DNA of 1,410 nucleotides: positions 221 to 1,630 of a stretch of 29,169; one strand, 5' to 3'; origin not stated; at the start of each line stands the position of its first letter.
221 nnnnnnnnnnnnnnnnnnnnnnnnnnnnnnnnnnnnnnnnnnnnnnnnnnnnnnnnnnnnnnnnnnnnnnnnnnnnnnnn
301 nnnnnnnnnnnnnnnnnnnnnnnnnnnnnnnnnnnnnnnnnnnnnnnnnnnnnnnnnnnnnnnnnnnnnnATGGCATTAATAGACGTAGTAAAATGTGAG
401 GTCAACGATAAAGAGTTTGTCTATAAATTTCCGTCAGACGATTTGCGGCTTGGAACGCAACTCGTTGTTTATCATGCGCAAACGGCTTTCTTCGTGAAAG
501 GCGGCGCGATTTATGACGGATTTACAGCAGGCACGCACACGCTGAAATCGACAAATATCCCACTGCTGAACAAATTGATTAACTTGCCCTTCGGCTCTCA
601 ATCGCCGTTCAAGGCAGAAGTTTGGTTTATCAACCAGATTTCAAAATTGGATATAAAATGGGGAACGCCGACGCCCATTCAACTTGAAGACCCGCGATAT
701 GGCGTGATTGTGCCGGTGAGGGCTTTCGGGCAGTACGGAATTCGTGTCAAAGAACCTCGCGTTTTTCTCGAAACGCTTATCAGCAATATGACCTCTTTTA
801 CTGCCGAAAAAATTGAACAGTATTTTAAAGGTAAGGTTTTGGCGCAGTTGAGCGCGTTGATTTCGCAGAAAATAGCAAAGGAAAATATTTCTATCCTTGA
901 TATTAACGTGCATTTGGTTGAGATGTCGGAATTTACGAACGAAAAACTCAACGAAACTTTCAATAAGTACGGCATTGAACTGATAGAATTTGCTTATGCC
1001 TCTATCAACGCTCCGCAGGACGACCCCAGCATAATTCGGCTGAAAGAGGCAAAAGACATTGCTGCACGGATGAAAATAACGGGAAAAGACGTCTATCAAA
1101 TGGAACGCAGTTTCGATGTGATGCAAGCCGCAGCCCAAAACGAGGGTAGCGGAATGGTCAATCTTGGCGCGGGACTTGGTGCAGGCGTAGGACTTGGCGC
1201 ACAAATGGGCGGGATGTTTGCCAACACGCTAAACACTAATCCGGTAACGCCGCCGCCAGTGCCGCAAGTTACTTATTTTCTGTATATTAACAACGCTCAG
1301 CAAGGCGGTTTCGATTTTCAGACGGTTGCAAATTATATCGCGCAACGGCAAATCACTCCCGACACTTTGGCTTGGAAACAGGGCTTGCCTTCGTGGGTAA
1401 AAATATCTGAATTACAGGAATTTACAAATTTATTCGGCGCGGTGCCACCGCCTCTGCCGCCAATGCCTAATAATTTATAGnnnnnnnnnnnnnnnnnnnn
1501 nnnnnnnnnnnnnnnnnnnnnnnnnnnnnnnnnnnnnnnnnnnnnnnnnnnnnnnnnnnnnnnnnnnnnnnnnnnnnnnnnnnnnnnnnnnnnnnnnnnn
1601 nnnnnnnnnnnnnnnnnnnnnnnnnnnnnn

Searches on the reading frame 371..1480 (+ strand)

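Call 56: search_protein_families(library=ncbifam, proteins=[window:371-1480:+], max_evalue=0.00001)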
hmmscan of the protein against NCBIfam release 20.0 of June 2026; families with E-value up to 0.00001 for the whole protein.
window:371-1480:+ (369 aa): 1 family
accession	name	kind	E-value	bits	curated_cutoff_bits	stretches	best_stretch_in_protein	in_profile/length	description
NF033761.1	gliding_GltJ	equivalog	3.3e-07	29.8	450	1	297-360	145-209/671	adventurous gliding motility protein GltJ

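Call 77: search_protein_families(library=pfam, proteins=[window:371-1480:+], max_evalue=0.001)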
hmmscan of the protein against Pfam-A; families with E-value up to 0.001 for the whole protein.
window:371-1480:+ (369 aa): 3 families
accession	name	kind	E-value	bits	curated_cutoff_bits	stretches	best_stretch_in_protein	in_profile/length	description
PF13421.11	Band_7_1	-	1.2e-47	162.7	24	1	17-217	1-198/211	SPFH domain-Band 7 family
PF14237.11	GYF_2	-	1.6e-12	47.5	25.8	1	302-351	1-50/50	GYF domain 2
PF01145.31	Band_7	-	5.8e-06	26.9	23.6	1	112-235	58-165/176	SPFH domain / Band 7 family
